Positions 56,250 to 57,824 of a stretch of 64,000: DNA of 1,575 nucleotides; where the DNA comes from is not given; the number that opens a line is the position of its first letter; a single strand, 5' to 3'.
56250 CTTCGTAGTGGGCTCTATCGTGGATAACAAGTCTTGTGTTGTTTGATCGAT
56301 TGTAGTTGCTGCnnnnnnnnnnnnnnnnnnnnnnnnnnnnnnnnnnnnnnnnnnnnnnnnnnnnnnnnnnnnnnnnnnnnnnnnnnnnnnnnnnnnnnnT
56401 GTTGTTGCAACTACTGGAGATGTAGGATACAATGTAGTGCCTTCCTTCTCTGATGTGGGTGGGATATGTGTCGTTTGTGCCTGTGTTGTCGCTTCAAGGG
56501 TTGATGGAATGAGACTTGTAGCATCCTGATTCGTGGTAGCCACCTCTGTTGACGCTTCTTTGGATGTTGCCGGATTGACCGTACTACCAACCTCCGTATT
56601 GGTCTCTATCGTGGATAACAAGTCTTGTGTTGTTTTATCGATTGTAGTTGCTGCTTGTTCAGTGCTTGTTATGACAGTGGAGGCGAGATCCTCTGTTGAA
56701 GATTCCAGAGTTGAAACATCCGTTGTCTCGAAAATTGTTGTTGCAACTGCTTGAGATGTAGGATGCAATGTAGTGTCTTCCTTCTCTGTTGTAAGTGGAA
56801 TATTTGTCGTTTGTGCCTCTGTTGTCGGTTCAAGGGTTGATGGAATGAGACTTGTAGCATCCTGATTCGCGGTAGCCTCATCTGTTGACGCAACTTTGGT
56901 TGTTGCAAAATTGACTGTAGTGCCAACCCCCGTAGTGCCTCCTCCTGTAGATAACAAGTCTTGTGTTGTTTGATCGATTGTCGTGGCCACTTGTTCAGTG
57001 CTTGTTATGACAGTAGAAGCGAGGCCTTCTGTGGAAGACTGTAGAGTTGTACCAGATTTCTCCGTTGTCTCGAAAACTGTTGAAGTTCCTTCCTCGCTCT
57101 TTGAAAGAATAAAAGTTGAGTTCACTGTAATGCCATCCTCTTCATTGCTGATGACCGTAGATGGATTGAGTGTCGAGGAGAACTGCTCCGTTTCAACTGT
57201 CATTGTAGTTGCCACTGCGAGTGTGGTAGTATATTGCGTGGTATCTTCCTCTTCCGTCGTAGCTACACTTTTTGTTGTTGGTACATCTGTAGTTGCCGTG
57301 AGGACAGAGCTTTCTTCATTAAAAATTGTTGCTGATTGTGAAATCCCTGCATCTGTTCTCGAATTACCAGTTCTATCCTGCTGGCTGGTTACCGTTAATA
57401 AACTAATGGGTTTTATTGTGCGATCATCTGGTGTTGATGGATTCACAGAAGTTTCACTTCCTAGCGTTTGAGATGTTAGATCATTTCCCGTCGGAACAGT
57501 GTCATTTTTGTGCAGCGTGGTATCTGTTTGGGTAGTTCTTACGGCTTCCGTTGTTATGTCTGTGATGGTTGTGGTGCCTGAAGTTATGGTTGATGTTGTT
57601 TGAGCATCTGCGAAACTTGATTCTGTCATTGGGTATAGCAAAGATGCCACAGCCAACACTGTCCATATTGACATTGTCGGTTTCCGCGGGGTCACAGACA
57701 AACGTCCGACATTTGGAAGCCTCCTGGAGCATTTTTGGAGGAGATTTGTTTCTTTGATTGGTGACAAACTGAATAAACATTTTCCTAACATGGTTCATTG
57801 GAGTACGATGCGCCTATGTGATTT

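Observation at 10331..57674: About 47-kb single exon encoding about 137 tandem 112/114-aa Thr/Ser/Glu-rich repeats: a giant mucin PTS domain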

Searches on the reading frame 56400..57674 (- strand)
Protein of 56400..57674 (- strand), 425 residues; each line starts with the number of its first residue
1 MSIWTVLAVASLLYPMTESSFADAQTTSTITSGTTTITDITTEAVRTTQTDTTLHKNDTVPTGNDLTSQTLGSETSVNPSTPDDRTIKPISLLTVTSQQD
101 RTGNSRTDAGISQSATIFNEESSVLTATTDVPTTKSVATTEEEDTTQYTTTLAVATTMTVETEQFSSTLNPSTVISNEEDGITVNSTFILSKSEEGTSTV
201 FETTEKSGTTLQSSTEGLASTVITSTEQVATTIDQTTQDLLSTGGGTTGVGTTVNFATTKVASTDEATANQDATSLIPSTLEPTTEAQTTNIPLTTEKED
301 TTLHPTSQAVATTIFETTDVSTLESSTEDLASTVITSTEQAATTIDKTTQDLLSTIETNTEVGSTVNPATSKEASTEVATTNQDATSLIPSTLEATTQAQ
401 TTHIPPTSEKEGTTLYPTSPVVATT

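Call 16: search_protein_families(library=pfam, max_evalue=1, proteins=[window:56400-57674:-])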
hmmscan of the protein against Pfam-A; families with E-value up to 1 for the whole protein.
seq(425 aa): 2 families
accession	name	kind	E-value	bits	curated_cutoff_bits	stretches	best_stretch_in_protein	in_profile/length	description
PF04286.17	DUF445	-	0.26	11.6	33.8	1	227-402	159-332/368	Protein of unknown function (DUF445)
PF19124.5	DUF5808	-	0.59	10.2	26.3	1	249-259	13-23/26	Family of unknown function (DUF5808)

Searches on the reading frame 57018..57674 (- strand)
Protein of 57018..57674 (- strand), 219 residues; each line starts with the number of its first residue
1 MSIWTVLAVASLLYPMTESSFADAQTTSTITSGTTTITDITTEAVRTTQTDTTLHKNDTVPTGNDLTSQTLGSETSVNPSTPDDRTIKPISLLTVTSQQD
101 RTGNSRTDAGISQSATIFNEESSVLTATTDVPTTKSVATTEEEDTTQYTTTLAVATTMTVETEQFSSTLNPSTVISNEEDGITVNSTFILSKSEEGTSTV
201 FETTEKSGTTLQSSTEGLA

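Call 39: find_homologous_proteins(query=window:57018-57674:-)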
Query seq(219 aa): 699 candidates shared short words with the query, none scored E <= 0.001.
